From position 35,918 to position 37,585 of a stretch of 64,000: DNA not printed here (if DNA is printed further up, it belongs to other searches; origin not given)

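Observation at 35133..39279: DsrC with both redox cysteines sits behind a DsrK/HdrD-like, DsrM-like and membrane-anchored six-haem cytochrome c module, with no dsrAB nearby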

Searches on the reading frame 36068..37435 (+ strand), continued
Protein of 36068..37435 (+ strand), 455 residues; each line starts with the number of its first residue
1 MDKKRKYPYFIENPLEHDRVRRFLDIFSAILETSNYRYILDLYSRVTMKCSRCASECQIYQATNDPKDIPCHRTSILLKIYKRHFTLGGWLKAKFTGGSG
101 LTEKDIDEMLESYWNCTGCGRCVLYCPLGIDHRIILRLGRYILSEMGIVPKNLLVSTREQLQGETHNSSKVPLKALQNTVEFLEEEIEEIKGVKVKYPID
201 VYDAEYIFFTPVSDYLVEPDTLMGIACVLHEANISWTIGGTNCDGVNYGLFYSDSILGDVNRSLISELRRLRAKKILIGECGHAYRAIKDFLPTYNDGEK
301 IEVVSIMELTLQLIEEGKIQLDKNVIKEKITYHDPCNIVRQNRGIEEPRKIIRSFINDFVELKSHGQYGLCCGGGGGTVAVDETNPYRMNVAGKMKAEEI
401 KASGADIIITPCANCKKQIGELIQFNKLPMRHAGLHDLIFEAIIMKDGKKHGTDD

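Call 26: find_encoding_contigs(protein=P0010, flank=10000, max_places=1)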
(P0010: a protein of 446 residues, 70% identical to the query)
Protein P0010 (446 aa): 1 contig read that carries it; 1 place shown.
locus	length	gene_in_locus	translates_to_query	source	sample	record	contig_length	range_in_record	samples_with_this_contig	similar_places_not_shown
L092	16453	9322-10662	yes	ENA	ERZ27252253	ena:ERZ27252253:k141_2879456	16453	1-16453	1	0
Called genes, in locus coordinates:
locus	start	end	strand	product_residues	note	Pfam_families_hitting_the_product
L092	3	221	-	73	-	?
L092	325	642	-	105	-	PF04358:DsrC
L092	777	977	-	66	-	-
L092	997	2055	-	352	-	PF03460:NIR_SIR_ferr, PF01077:NIR_SIR, PF12838:Fer4_7 (weak)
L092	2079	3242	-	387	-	PF03460:NIR_SIR_ferr, PF01077:NIR_SIR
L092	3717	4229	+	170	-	PF14361:RsbRD_N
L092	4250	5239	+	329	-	PF02665:Nitrate_red_gam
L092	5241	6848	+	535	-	PF13183:Fer4_8, PF13534:Fer4_17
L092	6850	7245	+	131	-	-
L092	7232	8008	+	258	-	PF13183:Fer4_8 (faint), PF12838:Fer4_7 (weak), PF13187:Fer4_9 (weak), PF13247:Fer4_11, PF00037:Fer4 (weak), PF12837:Fer4_6 (weak), PF13237:Fer4_10 (weak), PF13247:Fer4_11 (weak)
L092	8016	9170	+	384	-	PF03916:NrfD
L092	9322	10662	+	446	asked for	PF12838:Fer4_7 (faint), PF13183:Fer4_8, PF13534:Fer4_17 (weak), PF02754:CCG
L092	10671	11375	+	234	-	PF02665:Nitrate_red_gam (faint)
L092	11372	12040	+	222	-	PF02085:Cytochrom_CIII (weak), PF09699:Paired_CXXCH_1 (faint), PF14522:Cytochrome_C7 (faint), PF02085:Cytochrom_CIII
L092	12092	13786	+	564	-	PF07992:Pyr_redox_2, PF01266:DAO (faint), PF13738:Pyr_redox_3 (weak), PF00070:Pyr_redox, PF02852:Pyr_redox_dim, PF00581:Rhodanese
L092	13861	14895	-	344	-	PF00478:IMPDH, PF03060:NMO, PF01070:FMN_dh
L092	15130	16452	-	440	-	?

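Call 27: find_encoding_contigs(protein=P0014, flank=10000, max_places=1)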
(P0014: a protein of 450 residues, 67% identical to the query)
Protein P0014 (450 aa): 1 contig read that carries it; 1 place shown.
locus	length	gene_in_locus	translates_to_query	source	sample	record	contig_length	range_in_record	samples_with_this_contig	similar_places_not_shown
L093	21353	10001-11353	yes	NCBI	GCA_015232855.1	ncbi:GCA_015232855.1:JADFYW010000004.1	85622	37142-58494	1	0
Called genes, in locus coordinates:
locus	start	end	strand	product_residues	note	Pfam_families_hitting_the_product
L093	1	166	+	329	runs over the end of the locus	-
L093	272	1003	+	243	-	PF01553:Acyltransferase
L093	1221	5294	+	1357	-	PF13510:Fer2_4, PF14691:Fer4_20, PF01266:DAO (weak), PF07992:Pyr_redox_2, PF13450:NAD_binding_8, PF04879:Molybdop_Fe4S4, PF00384:Molybdopterin, PF01568:Molydop_binding, +6 more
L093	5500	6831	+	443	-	PF00989:PAS, PF13188:PAS_8 (weak), PF08448:PAS_4, PF13426:PAS_9, PF00158:Sigma54_activat, PF14532:Sigma54_activ_2, PF25601:AAA_lid_14, PF02954:HTH_8, +2 more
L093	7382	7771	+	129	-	PF00072:Response_reg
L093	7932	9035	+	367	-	PF08448:PAS_4, PF13426:PAS_9 (weak), PF02518:HATPase_c, PF14501:HATPase_c_5 (weak)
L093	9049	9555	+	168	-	PF00072:Response_reg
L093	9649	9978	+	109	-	-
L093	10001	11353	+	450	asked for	PF13183:Fer4_8 (weak), PF02754:CCG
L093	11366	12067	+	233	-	PF02665:Nitrate_red_gam (faint)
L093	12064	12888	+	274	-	PF13247:Fer4_11, PF12838:Fer4_7 (weak), PF12797:Fer4_2 (weak), PF12837:Fer4_6, PF13237:Fer4_10 (weak), PF00037:Fer4 (weak), PF13187:Fer4_9 (weak)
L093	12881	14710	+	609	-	PF02085:Cytochrom_CIII (weak), PF14522:Cytochrome_C7 (faint), PF02085:Cytochrom_CIII (weak)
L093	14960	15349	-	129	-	PF02579:Nitro_FeMo-Co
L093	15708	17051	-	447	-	PF00989:PAS, PF13426:PAS_9, PF00158:Sigma54_activat, PF14532:Sigma54_activ_2, PF00004:AAA, PF07728:AAA_5, PF25601:AAA_lid_14, PF02954:HTH_8, +3 more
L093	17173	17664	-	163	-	PF01569:PAP2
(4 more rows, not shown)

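Call 28: find_encoding_contigs(protein=P0031, flank=10000, max_places=1)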
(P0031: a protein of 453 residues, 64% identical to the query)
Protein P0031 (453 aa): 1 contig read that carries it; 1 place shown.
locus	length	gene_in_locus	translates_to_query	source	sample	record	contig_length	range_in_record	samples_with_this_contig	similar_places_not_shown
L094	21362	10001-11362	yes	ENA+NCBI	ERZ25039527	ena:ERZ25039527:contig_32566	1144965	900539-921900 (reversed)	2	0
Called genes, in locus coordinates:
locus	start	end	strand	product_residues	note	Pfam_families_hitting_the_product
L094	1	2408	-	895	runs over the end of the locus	PF00989:PAS, PF13426:PAS_9, PF08447:PAS_3, PF13426:PAS_9, PF00989:PAS, PF13426:PAS_9, PF08447:PAS_3, PF02518:HATPase_c, +7 more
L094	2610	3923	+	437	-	PF00989:PAS, PF08448:PAS_4, PF13188:PAS_8, PF13426:PAS_9, PF00158:Sigma54_activat, PF14532:Sigma54_activ_2, PF07728:AAA_5, PF25601:AAA_lid_14, +3 more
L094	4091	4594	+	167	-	PF02579:Nitro_FeMo-Co (weak)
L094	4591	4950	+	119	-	PF02579:Nitro_FeMo-Co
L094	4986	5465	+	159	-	-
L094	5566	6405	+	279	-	PF00753:Lactamase_B, PF12706:Lactamase_B_2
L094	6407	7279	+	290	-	PF01656:CbiA, PF10609:ParA, PF13614:AAA_31, PF00037:Fer4 (weak), PF12837:Fer4_6 (weak), PF12838:Fer4_7 (weak), PF13187:Fer4_9, PF14697:Fer4_21, +10 more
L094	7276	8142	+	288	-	PF01656:CbiA, PF12837:Fer4_6 (faint), PF12838:Fer4_7 (faint), PF13183:Fer4_8 (faint), PF12797:Fer4_2 (faint), PF00037:Fer4 (faint), PF13484:Fer4_16 (faint)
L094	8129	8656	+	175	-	PF01980:TrmO_N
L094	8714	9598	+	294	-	PF10609:ParA, PF01656:CbiA, PF02374:ArsA_ATPase (weak), PF09140:MipZ, PF13614:AAA_31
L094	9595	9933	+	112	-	PF02579:Nitro_FeMo-Co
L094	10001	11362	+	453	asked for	PF13183:Fer4_8, PF13534:Fer4_17 (weak), PF02754:CCG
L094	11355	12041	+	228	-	PF02665:Nitrate_red_gam (faint)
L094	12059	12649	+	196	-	PF02085:Cytochrom_CIII (weak), PF14522:Cytochrome_C7 (faint), PF02085:Cytochrom_CIII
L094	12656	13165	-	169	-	PF00072:Response_reg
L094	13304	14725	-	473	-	PF13188:PAS_8 (faint), PF08448:PAS_4 (weak), PF13426:PAS_9 (faint), PF08448:PAS_4, PF02518:HATPase_c, PF14501:HATPase_c_5 (weak)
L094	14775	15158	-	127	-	PF00072:Response_reg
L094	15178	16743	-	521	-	PF13183:Fer4_8, PF13237:Fer4_10 (faint), PF13534:Fer4_17 (weak), PF02754:CCG (weak)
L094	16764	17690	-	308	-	PF02665:Nitrate_red_gam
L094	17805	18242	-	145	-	-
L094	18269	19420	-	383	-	PF03916:NrfD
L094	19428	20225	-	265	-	PF13183:Fer4_8 (faint), PF12838:Fer4_7 (weak), PF13247:Fer4_11, PF00037:Fer4 (weak), PF12837:Fer4_6 (weak), PF13237:Fer4_10 (weak), PF13187:Fer4_9 (weak), PF13247:Fer4_11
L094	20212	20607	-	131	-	-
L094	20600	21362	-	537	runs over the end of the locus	PF12838:Fer4_7 (faint), PF13183:Fer4_8, PF13237:Fer4_10 (faint), PF13534:Fer4_17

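Call 29: find_related_loci(query=L092:2079-3242:-, collection=genome_contigs, flank=3000)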
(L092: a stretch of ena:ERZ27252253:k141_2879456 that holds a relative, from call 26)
Query L092:2079-3242:- (387 aa) in genome_contigs; peptide patterns used: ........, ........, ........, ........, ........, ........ (x = any residue, [..] = any of these).
330 stretches matched a pattern; 317 encode a relative of the query (tblastn E <= 1e-3); the best 80 are kept; 80 distinct loci.
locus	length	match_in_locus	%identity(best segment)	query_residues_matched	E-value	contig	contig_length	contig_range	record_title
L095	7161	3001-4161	81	1-387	0e+0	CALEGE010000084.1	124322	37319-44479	MAG TPA_asm: uncultured Spirochaetia bacterium isolate SRR1562008_bin.80_CONCOCT_v1.1_MAG genome assembly, contig: ERZ72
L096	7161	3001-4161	79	1-387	0e+0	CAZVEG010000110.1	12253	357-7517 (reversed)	MAG TPA_asm: uncultured Leptospirales bacterium isolate binchicken_co269_219 genome assembly, contig: NODE_5096_length_1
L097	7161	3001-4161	80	1-387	0e+0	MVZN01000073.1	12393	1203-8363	MAG: Spirochaetes bacterium ADurb.BinA120 BWY96_contig000073, whole genome shotgun sequence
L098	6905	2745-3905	79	1-387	0e+0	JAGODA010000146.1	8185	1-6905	MAG: Spirochaetes bacterium isolate Go_SlDig_bin_136 Go_SlDig_27617_length_8185_cov_4.540208, whole genome shotgun seque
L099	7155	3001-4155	77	3-387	0e+0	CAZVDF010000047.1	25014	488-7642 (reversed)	MAG TPA_asm: uncultured Leptospirales bacterium isolate SRP192927_co7_703 genome assembly, contig: NODE_3361_length_2501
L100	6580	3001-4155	78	3-387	0e+0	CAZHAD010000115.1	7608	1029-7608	MAG TPA_asm: uncultured Leptospirales bacterium isolate SRP185410_co2_360 genome assembly, contig: NODE_13062_length_760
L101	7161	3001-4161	78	1-387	0e+0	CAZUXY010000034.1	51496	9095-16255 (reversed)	MAG TPA_asm: uncultured Leptospirales bacterium isolate binchicken_co27_239 genome assembly, contig: NODE_1121_length_51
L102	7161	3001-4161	73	1-387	0e+0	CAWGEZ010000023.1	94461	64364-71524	MAG: uncultured delta proteobacterium isolate MFD02134.bin.2.205 genome assembly, contig: contig_33394, whole genome sho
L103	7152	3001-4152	78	4-387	0e+0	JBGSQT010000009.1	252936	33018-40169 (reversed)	MAG: Spirochaetota bacterium isolate JTS-AC34 k141_1182445, whole genome shotgun sequence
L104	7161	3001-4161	73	1-387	0e+0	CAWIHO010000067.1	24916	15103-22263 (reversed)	MAG: uncultured delta proteobacterium isolate MFD03726.bin.2.118 genome assembly, contig: contig_47434, whole genome sho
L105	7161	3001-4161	73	1-387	0e+0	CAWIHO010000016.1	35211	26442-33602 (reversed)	MAG: uncultured delta proteobacterium isolate MFD03726.bin.2.118 genome assembly, contig: contig_13523, whole genome sho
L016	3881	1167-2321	76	3-387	0e+0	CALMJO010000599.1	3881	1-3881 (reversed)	MAG TPA_asm: uncultured Spirochaetes bacterium isolate SRR5215464_bin.19_CONCOCT_v1.1_MAG genome assembly, contig: ERZ78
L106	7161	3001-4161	72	1-387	0e+0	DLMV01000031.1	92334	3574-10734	MAG TPA_asm: Deltaproteobacteria bacterium UBA7527 UBA7527_contig_4235, whole genome shotgun sequence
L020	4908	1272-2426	78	3-387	0e+0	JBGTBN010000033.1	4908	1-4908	MAG: Spirochaetota bacterium isolate JTS-AC98 k141_2153730, whole genome shotgun sequence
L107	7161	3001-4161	72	1-387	0e+0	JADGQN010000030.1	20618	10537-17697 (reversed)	MAG: Syntrophobacterales bacterium isolate Chersky.21_67 contig-100_620, whole genome shotgun sequence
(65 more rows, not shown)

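Call 33: find_encoding_contigs(protein=P0004, flank=10000, max_places=2)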
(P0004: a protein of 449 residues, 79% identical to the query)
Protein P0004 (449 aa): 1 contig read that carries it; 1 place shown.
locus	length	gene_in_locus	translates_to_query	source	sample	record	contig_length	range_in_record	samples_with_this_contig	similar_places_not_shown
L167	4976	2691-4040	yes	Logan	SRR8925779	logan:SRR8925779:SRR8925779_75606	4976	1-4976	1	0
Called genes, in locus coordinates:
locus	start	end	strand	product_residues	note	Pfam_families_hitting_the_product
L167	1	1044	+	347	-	?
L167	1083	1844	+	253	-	-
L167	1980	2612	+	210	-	PF09719:C_GCAxxG_C_C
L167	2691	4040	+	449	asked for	PF13183:Fer4_8 (weak), PF02754:CCG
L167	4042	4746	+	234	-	PF02665:Nitrate_red_gam (faint)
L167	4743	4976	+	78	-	?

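Call 40: search_protein_families(library=ncbifam, proteins=[L009:6086-7693:+, L009:10001-11353:+, L011:10001-11413:+, L033:11530-13125:+, L009:5098-6093:+], max_evalue=1e-10)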
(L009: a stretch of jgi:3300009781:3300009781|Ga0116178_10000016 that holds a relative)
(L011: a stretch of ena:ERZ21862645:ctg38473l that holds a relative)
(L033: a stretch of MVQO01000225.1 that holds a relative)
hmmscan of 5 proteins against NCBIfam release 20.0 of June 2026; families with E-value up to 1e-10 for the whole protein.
L009:6086-7693:+ (535 aa): 4 families
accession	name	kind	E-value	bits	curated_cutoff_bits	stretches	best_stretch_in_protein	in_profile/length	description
NF045796.1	DsrK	equivalog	4.9e-210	697.9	400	1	41-529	4-449/453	sulfate reduction electron transfer complex DsrMKJOP subunit DsrK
NF045724.1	ferredox_TmcB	equivalog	3e-46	157.9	735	1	83-444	35-363/430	electron transfer complex ferredoxin TmcB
NF045711.1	sulf_resp_HmcF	equivalog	2.1e-38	132.3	750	1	80-444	52-385/457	sulfate respiration complex iron-sulfur protein HmcF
NF045670.1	quin_L_LdhH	equivalog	2.9e-13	49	800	0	363-441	573-644/706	L-lactate dehydrogenase (quinone) large subunit LdhH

L009:10001-11353:+ (450 aa): 5 families
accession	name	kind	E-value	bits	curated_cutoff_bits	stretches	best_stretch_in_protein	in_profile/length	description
NF045796.1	DsrK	equivalog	4.8e-83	279.3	400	1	35-449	40-440/453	sulfate reduction electron transfer complex DsrMKJOP subunit DsrK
NF045724.1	ferredox_TmcB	equivalog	1.8e-60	204.7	735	1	41-444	36-428/430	electron transfer complex ferredoxin TmcB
NF045711.1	sulf_resp_HmcF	equivalog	7.4e-55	186.6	750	1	44-446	58-451/457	sulfate respiration complex iron-sulfur protein HmcF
NF004898.0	PRK06259.1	equivalog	4.4e-23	81.7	385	1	307-427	357-470/488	fumarate reductase (CoM/CoB) subunit TfrB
NF045670.1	quin_L_LdhH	equivalog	1e-15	57.1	800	1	309-428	578-693/706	L-lactate dehydrogenase (quinone) large subunit LdhH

L011:10001-11413:+ (470 aa): 6 families
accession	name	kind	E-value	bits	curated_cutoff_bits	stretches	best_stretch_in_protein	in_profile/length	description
NF045796.1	DsrK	equivalog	6.3e-85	285.5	400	1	56-461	45-435/453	sulfate reduction electron transfer complex DsrMKJOP subunit DsrK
NF045711.1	sulf_resp_HmcF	equivalog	8e-62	209.5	750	1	61-467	60-455/457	sulfate respiration complex iron-sulfur protein HmcF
NF045724.1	ferredox_TmcB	equivalog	6.3e-61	206.2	735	1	43-460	24-427/430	electron transfer complex ferredoxin TmcB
NF004898.0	PRK06259.1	equivalog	8.2e-22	77.5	385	1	318-460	354-487/488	fumarate reductase (CoM/CoB) subunit TfrB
NF045670.1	quin_L_LdhH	equivalog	1.4e-15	56.7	800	1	329-451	584-699/706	L-lactate dehydrogenase (quinone) large subunit LdhH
NF008369.0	PRK11168.1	equivalog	3.7e-14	52.4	278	0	321-439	271-382/401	anaerobic glycerol-3-phosphate dehydrogenase subunit C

L033:11530-13125:+ (531 aa): 5 families
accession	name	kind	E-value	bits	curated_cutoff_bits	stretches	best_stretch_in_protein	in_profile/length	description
NF045796.1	DsrK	equivalog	6.4e-102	341.5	400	1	93-519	42-436/453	sulfate reduction electron transfer complex DsrMKJOP subunit DsrK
NF045724.1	ferredox_TmcB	equivalog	4.2e-57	193.6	735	1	100-500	40-414/430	electron transfer complex ferredoxin TmcB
NF045711.1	sulf_resp_HmcF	equivalog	1.2e-54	185.8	750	1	99-517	58-448/457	sulfate respiration complex iron-sulfur protein HmcF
NF045670.1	quin_L_LdhH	equivalog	8e-13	47.5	800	0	379-492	590-687/706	L-lactate dehydrogenase (quinone) large subunit LdhH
NF004898.0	PRK06259.1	equivalog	8.8e-11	41.1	385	0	383-496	371-469/488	fumarate reductase (CoM/CoB) subunit TfrB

L009:5098-6093:+ (331 aa): 1 family
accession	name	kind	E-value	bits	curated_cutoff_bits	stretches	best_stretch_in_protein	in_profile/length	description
NF038037.1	cytob_DsrM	equivalog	2.3e-114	381.9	300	1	11-325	3-318/320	sulfate reduction electron transfer complex DsrMKJOP subunit DsrM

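Call 47: search_protein_families(library=pfam, proteins=[L005:2049-3281:-, L005:3766-5412:+, L005:5450-6211:-, L005:11149-11583:+, L005:12120-13580:+, L005:13678-15396:+, L005:15484-16341:+, L001:3469-5826:+, L001:5907-6977:+, L001:11261-12145:+], max_evalue=0.0001)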
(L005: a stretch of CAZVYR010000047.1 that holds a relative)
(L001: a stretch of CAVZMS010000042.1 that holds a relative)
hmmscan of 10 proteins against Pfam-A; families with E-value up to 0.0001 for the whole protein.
L005:2049-3281:- (410 aa): 2 families
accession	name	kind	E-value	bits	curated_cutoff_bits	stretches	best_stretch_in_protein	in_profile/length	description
PF13458.12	Peripla_BP_6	-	1.3e-41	143.9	31.7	1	39-369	2-323/343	Periplasmic binding protein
PF13433.12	Peripla_BP_5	-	6.7e-13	48.9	27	1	324-371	276-323/363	Periplasmic binding protein domain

L005:3766-5412:+ (548 aa): 1 family
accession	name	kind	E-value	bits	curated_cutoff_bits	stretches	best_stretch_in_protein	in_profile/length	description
PF00015.26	MCPsignal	-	1e-40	139.8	34.6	1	325-503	4-168/172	Methyl-accepting chemotaxis protein (MCP) signalling domain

L005:5450-6211:- (253 aa): 1 family
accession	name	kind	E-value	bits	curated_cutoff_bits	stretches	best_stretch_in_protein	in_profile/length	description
PF02596.20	DUF169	-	1.2e-32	113.9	27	1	10-215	2-206/209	Uncharacterised ArCR, COG2043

L005:11149-11583:+ (144 aa): 0 families

L005:12120-13580:+ (486 aa): 2 families
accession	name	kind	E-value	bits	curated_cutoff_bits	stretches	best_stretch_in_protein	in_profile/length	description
PF08668.18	HDOD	-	2.7e-49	167.8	22.9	1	230-423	1-195/196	HDOD domain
PF01966.28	HD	-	7.5e-09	36.3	22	1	322-426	2-90/116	HD domain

L005:13678-15396:+ (572 aa): 1 family
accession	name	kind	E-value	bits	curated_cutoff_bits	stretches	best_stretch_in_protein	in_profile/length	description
PF01973.23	MptE-like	-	2.1e-45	155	34.6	1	169-351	2-170/171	6-hydroxymethylpterin diphosphokinase MptE-like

L005:15484-16341:+ (285 aa): 0 families

L001:3469-5826:+ (785 aa): 1 family
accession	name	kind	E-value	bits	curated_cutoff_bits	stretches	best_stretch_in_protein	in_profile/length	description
PF19313.5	DUF5916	-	1.8e-09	37.4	22.6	1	310-401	19-99/572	Domain of unknown function (DUF5916)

L001:5907-6977:+ (356 aa): 1 family
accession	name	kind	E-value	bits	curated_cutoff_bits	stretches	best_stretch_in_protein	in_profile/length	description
PF00149.33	Metallophos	-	1.3e-13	52.3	21.5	1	152-311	1-190/191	Calcineurin-like phosphoesterase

L001:11261-12145:+ (294 aa): 2 families
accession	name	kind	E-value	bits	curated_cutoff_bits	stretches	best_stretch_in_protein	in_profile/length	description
PF00149.33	Metallophos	-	5e-15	56.9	21.5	1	63-239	14-190/191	Calcineurin-like phosphoesterase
PF12850.12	Metallophos_2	-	8.7e-05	23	27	0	69-264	18-143/154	Calcineurin-like phosphoesterase superfamily domain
